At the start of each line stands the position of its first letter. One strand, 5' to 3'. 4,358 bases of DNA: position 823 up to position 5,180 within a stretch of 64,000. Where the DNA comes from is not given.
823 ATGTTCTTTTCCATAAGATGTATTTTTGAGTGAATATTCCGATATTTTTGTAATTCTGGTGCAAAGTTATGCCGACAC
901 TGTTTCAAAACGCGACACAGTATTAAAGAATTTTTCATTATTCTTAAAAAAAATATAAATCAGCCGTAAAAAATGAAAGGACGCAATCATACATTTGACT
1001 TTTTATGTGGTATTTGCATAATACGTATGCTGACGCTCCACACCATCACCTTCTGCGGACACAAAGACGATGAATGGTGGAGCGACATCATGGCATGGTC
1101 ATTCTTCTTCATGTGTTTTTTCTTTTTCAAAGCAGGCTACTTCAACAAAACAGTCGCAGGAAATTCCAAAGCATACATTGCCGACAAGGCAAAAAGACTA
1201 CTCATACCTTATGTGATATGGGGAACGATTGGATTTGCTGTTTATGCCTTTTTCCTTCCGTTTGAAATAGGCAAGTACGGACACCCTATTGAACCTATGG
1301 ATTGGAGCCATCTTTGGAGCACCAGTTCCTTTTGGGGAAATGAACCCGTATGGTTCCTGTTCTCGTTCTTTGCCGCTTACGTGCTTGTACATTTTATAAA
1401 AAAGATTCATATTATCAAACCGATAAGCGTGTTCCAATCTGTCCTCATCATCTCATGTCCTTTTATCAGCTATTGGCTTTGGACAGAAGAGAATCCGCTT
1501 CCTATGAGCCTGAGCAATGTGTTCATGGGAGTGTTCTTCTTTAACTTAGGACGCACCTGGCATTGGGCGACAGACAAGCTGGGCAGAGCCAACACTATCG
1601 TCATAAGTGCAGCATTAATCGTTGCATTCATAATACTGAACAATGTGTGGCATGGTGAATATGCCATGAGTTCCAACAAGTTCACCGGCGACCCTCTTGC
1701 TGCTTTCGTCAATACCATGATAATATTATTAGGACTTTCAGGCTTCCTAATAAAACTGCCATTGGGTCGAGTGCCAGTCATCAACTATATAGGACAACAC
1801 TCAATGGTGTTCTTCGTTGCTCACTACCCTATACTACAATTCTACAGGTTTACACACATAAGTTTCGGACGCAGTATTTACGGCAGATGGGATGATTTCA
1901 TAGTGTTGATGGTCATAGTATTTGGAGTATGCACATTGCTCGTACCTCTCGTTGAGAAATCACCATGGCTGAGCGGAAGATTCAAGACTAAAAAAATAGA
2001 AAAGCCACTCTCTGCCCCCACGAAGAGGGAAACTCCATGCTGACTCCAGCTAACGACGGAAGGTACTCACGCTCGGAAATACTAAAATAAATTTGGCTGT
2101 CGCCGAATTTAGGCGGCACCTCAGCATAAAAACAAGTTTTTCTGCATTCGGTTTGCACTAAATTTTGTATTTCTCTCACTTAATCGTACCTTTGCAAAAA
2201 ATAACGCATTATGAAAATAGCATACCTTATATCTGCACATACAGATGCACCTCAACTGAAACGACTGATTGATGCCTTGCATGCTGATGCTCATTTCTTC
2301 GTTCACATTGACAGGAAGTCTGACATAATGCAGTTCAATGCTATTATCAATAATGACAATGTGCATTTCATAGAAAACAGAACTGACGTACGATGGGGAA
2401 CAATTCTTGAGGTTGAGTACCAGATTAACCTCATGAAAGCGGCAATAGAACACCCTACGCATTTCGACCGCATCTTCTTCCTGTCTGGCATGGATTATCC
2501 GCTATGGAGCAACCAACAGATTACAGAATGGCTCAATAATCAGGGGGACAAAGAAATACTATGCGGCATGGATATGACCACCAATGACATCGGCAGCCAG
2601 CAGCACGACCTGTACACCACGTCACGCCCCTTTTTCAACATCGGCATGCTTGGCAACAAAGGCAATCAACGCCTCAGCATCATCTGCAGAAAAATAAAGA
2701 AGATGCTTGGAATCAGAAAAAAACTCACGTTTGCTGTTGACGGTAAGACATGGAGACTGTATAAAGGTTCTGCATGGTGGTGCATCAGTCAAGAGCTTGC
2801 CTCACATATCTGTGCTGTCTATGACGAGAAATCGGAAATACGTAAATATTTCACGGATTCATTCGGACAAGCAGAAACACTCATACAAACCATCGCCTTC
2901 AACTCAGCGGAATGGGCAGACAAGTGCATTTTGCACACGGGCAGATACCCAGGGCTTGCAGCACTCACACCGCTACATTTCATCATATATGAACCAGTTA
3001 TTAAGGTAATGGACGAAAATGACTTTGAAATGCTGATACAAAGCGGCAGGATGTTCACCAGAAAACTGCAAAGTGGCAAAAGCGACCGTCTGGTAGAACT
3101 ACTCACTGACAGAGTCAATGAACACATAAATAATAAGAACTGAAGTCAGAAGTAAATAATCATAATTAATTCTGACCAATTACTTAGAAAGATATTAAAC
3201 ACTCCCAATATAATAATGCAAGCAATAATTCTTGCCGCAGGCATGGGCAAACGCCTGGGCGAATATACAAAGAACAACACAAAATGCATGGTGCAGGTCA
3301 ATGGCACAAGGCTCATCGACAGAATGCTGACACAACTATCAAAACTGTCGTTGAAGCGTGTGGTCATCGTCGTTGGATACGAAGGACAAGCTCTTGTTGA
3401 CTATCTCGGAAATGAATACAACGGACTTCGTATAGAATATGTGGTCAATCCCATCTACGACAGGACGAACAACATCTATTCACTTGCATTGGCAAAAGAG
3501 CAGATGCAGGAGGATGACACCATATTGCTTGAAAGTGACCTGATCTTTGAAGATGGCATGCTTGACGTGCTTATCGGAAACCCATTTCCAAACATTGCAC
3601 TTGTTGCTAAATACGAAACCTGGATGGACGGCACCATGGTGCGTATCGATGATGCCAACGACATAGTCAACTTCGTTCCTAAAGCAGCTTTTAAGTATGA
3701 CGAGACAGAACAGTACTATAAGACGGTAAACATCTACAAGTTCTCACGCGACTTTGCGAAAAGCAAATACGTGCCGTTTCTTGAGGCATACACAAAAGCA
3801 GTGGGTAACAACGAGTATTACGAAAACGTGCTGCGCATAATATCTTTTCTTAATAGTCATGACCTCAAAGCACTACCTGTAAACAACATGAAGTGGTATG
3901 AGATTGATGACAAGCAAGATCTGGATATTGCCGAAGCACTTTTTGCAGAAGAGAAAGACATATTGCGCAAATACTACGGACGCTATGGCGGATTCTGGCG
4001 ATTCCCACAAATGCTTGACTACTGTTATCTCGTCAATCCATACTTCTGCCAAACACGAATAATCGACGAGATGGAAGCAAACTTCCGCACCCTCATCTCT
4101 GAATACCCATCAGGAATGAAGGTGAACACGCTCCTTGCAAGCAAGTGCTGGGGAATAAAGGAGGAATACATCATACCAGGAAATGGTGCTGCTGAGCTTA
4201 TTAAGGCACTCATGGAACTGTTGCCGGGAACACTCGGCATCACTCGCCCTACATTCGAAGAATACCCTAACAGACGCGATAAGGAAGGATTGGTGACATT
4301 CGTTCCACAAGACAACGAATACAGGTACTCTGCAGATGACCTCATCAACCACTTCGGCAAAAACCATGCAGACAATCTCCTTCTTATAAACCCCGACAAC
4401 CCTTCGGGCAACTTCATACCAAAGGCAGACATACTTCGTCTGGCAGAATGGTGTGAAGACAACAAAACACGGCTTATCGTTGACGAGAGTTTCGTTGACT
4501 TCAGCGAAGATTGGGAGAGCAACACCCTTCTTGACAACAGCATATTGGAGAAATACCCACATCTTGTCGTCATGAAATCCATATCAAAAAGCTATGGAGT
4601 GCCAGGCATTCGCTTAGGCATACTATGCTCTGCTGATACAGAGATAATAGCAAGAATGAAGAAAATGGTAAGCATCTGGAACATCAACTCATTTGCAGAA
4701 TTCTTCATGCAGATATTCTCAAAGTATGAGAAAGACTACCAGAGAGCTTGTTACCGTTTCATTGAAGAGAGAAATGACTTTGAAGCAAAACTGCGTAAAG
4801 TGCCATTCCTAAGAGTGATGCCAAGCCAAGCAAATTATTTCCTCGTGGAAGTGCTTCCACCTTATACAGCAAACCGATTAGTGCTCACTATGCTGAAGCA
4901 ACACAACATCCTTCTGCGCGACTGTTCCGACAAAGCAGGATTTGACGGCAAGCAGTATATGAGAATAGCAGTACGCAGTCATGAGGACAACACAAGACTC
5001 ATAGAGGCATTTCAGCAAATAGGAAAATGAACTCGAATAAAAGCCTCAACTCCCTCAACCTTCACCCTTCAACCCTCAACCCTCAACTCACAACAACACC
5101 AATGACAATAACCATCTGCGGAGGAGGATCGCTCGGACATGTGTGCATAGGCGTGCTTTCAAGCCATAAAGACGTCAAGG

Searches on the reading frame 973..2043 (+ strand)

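Call 51: search_protein_families(library=pfam, proteins=[window:973-2043:+], max_evalue=0.00001)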
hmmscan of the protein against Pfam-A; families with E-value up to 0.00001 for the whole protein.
window:973-2043:+ (356 aa): 1 family
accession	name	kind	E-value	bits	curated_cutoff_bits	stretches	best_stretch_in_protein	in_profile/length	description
PF01757.29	Acyl_transf_3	-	3.1e-24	86.1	31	1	7-323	3-324/326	Acyltransferase domain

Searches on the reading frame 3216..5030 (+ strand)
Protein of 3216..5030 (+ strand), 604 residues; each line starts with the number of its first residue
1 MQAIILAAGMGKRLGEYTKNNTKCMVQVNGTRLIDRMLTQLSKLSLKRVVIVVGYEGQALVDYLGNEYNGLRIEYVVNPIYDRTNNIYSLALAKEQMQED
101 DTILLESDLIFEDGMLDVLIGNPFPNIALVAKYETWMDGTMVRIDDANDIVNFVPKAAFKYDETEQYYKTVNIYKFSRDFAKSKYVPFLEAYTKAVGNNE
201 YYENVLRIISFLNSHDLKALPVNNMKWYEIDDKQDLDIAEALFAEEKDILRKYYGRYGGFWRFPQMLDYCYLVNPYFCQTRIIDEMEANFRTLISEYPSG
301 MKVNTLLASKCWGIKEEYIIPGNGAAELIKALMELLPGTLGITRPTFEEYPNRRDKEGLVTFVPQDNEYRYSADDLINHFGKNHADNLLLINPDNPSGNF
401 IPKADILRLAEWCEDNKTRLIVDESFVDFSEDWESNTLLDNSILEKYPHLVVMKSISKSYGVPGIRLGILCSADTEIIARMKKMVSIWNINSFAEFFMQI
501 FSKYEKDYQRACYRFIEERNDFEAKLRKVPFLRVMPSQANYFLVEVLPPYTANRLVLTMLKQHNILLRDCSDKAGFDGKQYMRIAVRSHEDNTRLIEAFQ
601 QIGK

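Call 51: search_protein_families(library=pfam, proteins=[window:3216-5030:+], max_evalue=0.00001)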
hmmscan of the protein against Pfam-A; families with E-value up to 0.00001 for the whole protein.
window:3216-5030:+ (604 aa): 3 families
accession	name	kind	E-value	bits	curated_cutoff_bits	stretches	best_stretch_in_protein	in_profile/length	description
PF00155.27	Aminotran_1_2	-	3.5e-33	115.7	19.7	1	315-599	64-361/361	Aminotransferase class I and II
PF12804.13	NTP_transf_3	-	6e-13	49.7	27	1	3-113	1-101/160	MobA-like NTP transferase domain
PF00483.29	NTP_transferase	-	4e-10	40.1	21.2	1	3-116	2-118/245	Nucleotidyl transferase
